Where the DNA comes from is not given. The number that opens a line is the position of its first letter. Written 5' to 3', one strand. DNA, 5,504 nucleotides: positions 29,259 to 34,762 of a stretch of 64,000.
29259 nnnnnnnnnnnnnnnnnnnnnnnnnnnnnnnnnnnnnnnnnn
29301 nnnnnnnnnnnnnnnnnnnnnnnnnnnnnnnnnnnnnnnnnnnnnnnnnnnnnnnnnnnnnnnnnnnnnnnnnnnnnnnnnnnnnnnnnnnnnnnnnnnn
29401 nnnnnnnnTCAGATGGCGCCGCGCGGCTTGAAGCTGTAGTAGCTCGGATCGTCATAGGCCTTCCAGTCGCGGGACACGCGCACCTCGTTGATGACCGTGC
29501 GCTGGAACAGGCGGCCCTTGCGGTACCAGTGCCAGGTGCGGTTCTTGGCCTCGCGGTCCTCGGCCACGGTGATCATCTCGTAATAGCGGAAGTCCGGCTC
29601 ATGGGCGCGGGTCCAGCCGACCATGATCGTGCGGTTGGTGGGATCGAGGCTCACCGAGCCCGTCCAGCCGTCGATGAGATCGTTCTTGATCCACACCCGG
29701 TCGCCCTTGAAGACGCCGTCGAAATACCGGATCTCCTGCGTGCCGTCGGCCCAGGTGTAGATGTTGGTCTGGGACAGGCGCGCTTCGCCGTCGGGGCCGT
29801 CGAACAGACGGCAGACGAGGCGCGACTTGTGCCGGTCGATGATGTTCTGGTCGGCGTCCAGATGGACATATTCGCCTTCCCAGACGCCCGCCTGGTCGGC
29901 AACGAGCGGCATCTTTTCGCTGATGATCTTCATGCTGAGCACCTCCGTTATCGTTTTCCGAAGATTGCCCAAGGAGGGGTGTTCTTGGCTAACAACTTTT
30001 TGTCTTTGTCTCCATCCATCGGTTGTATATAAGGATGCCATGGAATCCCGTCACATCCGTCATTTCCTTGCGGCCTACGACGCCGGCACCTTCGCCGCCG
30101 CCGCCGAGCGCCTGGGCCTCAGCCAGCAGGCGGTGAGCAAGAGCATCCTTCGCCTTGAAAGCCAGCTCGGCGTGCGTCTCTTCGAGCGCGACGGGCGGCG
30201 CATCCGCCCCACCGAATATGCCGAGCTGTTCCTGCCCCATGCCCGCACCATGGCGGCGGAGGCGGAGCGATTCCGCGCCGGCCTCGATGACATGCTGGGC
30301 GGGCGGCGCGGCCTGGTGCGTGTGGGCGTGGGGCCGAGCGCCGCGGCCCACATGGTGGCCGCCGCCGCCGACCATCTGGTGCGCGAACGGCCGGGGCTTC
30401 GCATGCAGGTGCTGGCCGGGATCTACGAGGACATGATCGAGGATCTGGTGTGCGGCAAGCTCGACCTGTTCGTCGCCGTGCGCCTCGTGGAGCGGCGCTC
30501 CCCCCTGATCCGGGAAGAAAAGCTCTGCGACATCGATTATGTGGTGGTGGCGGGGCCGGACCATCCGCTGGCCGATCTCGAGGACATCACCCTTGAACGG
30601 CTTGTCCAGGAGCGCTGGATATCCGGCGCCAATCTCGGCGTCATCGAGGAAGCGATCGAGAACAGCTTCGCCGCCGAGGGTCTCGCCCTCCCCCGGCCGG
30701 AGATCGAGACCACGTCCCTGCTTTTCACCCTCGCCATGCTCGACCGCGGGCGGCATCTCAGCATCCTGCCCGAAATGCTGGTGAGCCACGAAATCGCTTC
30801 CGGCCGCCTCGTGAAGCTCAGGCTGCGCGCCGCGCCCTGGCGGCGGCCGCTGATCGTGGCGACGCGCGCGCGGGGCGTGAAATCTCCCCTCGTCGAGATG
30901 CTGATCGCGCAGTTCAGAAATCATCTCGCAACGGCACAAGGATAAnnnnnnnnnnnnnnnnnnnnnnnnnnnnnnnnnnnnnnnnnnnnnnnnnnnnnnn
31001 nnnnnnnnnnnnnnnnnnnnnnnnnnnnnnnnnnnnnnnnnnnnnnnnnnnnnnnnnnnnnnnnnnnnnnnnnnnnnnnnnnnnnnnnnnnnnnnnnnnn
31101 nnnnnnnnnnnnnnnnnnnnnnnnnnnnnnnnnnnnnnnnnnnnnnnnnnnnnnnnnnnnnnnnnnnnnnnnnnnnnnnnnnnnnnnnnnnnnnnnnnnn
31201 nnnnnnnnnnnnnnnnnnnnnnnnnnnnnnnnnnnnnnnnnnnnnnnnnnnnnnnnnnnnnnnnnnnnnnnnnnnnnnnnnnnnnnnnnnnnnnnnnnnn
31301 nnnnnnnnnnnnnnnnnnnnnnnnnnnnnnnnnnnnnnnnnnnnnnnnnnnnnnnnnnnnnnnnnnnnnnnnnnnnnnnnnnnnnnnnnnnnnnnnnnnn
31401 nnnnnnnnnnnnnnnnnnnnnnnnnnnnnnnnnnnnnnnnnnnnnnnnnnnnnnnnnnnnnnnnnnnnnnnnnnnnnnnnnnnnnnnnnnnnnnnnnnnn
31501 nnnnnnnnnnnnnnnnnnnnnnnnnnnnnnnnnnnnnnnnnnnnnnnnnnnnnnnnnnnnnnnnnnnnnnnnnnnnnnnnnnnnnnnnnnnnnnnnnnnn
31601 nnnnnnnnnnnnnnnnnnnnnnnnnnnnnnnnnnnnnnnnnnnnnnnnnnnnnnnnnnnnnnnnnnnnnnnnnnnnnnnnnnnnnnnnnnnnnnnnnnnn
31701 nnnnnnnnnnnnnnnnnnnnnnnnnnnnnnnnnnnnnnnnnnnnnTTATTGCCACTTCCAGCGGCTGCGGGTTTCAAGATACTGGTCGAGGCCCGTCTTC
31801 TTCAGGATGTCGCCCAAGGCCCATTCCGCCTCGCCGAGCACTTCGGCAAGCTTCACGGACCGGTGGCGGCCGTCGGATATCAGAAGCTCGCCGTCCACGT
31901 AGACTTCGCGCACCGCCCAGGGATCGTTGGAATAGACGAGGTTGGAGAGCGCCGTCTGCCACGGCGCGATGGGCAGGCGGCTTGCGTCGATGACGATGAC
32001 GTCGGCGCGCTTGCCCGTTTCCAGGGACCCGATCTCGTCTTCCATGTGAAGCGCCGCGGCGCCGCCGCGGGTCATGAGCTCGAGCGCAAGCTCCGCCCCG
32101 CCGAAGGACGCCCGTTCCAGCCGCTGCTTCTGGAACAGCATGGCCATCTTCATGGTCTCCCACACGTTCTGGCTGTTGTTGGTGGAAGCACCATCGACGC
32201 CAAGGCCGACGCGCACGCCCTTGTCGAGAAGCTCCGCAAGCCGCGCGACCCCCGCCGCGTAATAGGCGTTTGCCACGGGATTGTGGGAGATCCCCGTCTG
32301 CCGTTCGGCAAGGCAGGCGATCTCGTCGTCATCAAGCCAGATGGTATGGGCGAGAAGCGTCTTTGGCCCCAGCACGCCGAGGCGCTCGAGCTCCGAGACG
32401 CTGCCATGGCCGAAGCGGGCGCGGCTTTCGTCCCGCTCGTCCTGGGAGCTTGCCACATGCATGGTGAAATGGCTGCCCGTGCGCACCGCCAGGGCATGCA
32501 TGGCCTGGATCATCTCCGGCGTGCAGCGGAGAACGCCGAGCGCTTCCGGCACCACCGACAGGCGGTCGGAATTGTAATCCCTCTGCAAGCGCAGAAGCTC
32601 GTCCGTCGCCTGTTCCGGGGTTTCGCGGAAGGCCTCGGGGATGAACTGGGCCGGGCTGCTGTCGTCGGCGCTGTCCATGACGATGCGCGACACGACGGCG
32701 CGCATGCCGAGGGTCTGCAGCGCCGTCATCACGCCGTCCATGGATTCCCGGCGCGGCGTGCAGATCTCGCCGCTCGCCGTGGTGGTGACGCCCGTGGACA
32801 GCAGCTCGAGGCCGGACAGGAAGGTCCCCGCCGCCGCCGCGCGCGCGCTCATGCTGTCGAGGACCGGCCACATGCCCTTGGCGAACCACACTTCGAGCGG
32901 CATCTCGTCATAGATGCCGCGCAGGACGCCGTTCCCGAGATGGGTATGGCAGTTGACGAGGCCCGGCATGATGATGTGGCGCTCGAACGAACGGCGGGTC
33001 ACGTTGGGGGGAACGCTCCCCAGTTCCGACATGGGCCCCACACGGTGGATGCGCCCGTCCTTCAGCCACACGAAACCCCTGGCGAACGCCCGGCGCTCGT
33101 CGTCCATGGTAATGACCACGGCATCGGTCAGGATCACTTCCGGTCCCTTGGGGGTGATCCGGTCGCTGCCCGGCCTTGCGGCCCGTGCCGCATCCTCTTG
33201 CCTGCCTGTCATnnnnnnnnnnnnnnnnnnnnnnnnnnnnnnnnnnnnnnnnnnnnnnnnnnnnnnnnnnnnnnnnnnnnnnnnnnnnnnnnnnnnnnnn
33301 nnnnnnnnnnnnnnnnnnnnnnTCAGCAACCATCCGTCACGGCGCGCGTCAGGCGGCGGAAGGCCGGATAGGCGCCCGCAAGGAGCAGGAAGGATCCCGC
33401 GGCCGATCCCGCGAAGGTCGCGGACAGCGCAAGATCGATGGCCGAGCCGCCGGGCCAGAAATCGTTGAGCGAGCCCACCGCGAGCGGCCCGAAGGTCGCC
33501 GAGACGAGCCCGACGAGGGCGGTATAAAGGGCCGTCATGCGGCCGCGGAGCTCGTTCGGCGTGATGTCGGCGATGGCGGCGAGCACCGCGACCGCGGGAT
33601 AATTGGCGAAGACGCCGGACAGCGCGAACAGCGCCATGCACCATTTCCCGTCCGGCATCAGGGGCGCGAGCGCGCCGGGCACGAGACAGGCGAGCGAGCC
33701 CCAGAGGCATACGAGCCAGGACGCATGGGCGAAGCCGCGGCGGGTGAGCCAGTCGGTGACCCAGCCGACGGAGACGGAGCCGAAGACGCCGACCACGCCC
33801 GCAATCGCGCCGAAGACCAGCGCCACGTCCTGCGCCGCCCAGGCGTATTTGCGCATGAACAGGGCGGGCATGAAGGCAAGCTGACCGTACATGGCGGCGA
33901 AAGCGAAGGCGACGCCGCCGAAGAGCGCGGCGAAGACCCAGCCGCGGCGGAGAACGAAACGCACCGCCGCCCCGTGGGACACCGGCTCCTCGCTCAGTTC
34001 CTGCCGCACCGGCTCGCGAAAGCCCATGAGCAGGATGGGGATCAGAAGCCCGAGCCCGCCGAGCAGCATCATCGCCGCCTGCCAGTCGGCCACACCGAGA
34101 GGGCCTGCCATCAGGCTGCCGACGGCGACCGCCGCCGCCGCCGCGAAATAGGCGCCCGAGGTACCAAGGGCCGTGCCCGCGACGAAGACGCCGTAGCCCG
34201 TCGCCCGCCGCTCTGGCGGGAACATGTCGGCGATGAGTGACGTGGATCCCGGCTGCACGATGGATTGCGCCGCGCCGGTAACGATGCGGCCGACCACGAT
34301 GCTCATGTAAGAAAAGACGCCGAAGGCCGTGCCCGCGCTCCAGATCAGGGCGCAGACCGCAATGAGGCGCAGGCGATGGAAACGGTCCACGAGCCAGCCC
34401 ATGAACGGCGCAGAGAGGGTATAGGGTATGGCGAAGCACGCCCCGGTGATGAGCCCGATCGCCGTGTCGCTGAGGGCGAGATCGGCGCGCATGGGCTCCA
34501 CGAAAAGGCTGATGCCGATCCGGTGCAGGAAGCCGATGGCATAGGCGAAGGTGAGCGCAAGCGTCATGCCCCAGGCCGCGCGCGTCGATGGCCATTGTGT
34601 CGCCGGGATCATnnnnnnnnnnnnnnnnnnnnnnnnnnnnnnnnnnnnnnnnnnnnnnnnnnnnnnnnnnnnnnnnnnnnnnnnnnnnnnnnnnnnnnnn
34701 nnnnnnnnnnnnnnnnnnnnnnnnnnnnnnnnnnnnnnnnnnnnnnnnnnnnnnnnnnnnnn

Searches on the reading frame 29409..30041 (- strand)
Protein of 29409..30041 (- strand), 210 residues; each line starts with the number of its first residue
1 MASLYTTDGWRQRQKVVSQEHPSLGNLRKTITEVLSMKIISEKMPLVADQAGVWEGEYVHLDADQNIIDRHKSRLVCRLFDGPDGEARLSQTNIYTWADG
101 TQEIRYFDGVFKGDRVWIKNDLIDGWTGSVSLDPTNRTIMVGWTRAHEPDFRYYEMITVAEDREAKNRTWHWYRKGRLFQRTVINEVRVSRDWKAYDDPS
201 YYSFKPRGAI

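Call 15: search_protein_families(library=pfam, proteins=[window:29409-30041:-], max_evalue=0.01)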
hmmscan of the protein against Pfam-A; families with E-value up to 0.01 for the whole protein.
window:29409-30041:- (210 aa): 1 family
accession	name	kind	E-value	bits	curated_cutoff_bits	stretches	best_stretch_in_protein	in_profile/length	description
PF12204.14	DUF3598_N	-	0.0061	17.4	22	0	49-186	10-131/136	Domain of unknown function (DUF3598), N-terminal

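Call 30: search_solved_structures(query=window:29409-30041:-, max_evalue=10)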
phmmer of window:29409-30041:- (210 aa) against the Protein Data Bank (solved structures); distinct sequences matched with E-value up to 10: 1.
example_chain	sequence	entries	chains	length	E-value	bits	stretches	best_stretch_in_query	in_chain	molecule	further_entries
7olc_LS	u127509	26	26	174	1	12.1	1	24-55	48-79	60S ribosomal protein L20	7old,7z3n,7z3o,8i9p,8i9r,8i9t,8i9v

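Call 32: search_protein_families(library=ncbifam, proteins=[window:29409-30041:-], max_evalue=0.1)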
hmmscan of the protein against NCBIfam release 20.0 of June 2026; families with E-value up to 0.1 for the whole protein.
window:29409-30041:- (210 aa): 0 families

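Call 61: find_homologous_proteins(query=window:29409-29933:-, max_evalue=0.001)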
Query window:29409-29933:- (174 aa): 134 proteins with E <= 0.001 among 146 candidates; the best 120 are listed.
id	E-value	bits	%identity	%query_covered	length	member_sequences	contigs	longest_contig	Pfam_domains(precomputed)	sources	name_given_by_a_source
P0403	6.2e-102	357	85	100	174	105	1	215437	-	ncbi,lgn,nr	ncbi:MAG: DUF3598 domain-containing protein [Sphingomonadales bacterium]|nr:MAG: DUF3598 domain-cont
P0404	2.3e-100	352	83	99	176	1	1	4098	-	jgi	jgi:hypothetical protein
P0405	3.5e-100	351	86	100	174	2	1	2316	-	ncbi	-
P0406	1.5e-99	349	84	98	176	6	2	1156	-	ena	-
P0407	2.7e-98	345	83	100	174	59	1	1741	-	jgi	jgi:hypothetical protein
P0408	3.5e-97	342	84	98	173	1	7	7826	-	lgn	-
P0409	4.6e-97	341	81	99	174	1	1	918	-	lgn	-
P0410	3.5e-96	338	80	100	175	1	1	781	-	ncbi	-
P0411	6.8e-95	334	81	99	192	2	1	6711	-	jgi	jgi:hypothetical protein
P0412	7.1e-95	334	81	98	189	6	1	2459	-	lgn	-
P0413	2.4e-94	332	80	99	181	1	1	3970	-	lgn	-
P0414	1.5e-93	330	79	99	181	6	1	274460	-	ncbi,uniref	ncbi:DUF3598 domain-containing protein [Blastomonas fulva]|uniref:DUF3598 domain-containing protein 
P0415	2.4e-93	329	78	100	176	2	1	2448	-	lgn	-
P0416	3.8e-93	328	78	99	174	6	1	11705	-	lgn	-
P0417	1.1e-92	327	77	99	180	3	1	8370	-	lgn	-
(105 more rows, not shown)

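Call 67: predict_structure(alignment_id=A2)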
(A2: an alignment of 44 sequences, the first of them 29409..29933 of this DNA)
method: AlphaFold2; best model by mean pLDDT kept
length: 174 residues; sequences in the alignment: 44
mean_pLDDT: 95.7   pTM: 0.89
mean pLDDT of the five models: 95.7, 95.2, 95.2, 95.2, 93.7
residues with pLDDT >= 90: 161; 70-90: 13; 50-70: 0; < 50: 0
segments of 3 or more residues with pLDDT < 50: none
pLDDT, mean of each block of 10 residues (from residue 1): 94 98 98 98 97 98 97 96 92 92 94 92 98 96 97 98 95 92
secondary structure, 60 per line:
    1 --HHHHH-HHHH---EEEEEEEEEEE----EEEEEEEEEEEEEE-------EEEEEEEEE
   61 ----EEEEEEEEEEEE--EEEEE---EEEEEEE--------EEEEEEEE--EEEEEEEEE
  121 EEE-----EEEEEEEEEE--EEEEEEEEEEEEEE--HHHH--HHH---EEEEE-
elements in order: H3-7 H9-12 E16-26 E31-44 E52-60 E65-76 E79-83 E87-93 E102-109 E112-123 E129-138 E141-154 H157-160 E169-173

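Call 69: fold_search(model_id=the predicted structure, library=pdb)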
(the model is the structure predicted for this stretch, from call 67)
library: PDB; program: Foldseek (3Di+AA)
matches with E <= 10: 1555; with E <= 0.001: 11
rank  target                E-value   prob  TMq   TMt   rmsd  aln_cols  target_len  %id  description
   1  5yvf_A                4.3e-06  1.00  0.66  0.37   2.8       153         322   12  Crystal structure of BFA1 (released 2018-08-08)
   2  5yvf_C                5.2e-06  1.00  0.66  0.38   3.1       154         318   12  Crystal structure of BFA1 (released 2018-08-08)
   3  5yvf_D                7.5e-06  1.00  0.66  0.38   3.0       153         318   11  Crystal structure of BFA1 (released 2018-08-08)
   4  2o62_A                1.2e-05  1.00  0.62  0.42   3.3       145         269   17  CRYSTAL STRUCTURE OF A PROTEIN WITH UNKNOWN FUNCTION FROM DUF3598 FAMILY (NPUN_R4044) FROM NOSTOC PUNCTIFORME PCC 7310 (released 2007-02-13)
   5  5yvf_B                2.1e-05  1.00  0.66  0.38   2.6       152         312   14  Crystal structure of BFA1 (released 2018-08-08)
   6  2o62_B                2.8e-05  1.00  0.58  0.39   4.0       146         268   18  CRYSTAL STRUCTURE OF A PROTEIN WITH UNKNOWN FUNCTION FROM DUF3598 FAMILY (NPUN_R4044) FROM NOSTOC PUNCTIFORME PCC 7310 (released 2007-02-13)
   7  3bdr                  7.0e-05  1.00  0.58  0.64   5.7       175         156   14  Crystal structure of fatty acid-binding protein-like Ycf58 from Thermosynecoccus elongatus. Northeast Structural Genomic (released 2007-11-27)
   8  4fvs_A                3.6e-04  1.00  0.38  0.32  12.4       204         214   11  Crystal structure of a putative lipoprotein (BDI_3050) from Parabacteroides distasonis ATCC 8503 at 2.70 A resolution (released 2012-07-25)
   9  6ohh_B                4.1e-04  1.00  0.44  0.57   5.8       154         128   10  Structure of EF1p2_mFAP2b bound to DFHBI (released 2020-04-08)
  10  6ohh_A                4.4e-04  1.00  0.44  0.57   5.7       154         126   11  Structure of EF1p2_mFAP2b bound to DFHBI (released 2020-04-08)
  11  4tq2                  5.1e-04  1.00  0.64  0.63   5.5       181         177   10  Structure of S-type Phycobiliprotein Lyase CPES from Guillardia theta (released 2014-08-13)
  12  4fvs_E                1.1e-03  1.00  0.37  0.31  12.5       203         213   10  Crystal structure of a putative lipoprotein (BDI_3050) from Parabacteroides distasonis ATCC 8503 at 2.70 A resolution (released 2012-07-25)
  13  6czi_A                1.2e-03  1.00  0.40  0.58   5.7       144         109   11  Structure of a redesigned beta barrel, mFAP1, bound to DFHBI (released 2018-09-19)
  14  2fr2                  1.7e-03  1.00  0.55  0.59   5.0       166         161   13  Crystal Structure of Rv2717c from M. tuberculosis (released 2006-01-31)
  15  9hag                  1.8e-03  1.00  0.38  0.53   5.6       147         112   20  De novo designed beta barrel fold BBF-14 (released 2024-12-18)
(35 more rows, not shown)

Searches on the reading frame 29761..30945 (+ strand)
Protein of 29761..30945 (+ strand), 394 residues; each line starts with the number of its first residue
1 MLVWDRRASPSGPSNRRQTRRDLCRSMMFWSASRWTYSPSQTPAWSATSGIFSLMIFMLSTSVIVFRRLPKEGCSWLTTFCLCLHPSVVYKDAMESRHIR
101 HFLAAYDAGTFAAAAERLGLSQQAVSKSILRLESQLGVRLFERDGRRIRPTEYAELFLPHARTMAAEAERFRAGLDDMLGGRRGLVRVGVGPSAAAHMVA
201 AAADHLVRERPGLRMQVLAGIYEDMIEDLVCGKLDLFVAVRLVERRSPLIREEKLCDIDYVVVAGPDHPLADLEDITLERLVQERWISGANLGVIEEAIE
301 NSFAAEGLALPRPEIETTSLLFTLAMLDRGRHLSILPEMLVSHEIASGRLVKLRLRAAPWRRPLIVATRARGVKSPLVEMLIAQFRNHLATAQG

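Call 15: search_protein_families(library=pfam, proteins=[window:29761-30945:+], max_evalue=0.01)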
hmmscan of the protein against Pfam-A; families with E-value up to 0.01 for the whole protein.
window:29761-30945:+ (394 aa): 2 families
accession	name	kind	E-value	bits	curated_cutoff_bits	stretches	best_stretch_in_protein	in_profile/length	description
PF03466.25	LysR_substrate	-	1.6e-33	116.3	28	1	180-389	2-208/209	LysR substrate binding domain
PF00126.33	HTH_1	-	3.5e-21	75.3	26.6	1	97-155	2-60/60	Bacterial regulatory helix-turn-helix protein, lysR family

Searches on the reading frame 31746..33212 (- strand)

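Call 15: search_protein_families(library=pfam, proteins=[window:31746-33212:-], max_evalue=0.01)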
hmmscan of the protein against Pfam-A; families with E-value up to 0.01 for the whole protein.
window:31746-33212:- (488 aa): 2 families
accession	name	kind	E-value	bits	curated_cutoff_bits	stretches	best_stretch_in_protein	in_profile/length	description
PF01979.26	Amidohydro_1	-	8.4e-55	186.8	25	1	80-443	1-344/345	Amidohydrolase family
PF07969.17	Amidohydro_3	-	1.7e-17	64.5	29.7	1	284-443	308-470/472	Amidohydrolase family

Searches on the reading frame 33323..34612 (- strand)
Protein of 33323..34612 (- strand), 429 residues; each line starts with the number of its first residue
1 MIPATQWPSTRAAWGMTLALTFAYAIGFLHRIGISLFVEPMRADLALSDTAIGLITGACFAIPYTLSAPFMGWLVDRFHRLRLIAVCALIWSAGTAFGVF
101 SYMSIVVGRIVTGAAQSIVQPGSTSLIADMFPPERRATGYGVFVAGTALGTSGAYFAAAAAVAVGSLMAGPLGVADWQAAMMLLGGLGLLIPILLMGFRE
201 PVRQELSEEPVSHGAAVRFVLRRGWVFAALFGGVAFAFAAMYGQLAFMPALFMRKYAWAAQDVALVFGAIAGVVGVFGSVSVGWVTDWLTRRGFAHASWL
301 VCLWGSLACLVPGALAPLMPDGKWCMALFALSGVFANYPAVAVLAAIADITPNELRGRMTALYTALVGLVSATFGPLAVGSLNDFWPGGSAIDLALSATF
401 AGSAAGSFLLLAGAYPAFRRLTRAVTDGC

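Call 15: search_protein_families(library=pfam, proteins=[window:33323-34612:-], max_evalue=0.01)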
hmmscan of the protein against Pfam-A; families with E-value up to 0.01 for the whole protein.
window:33323-34612:- (429 aa): 2 families
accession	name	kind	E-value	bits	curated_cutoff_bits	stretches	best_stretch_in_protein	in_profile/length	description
PF07690.21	MFS_1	-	1.4e-35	123.3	33.4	2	20-315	1-291/347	Major Facilitator Superfamily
PF03137.26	OATP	-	9.8e-05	21.3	25.8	0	224-305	292-373/545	Organic Anion Transporter Polypeptide (OATP) family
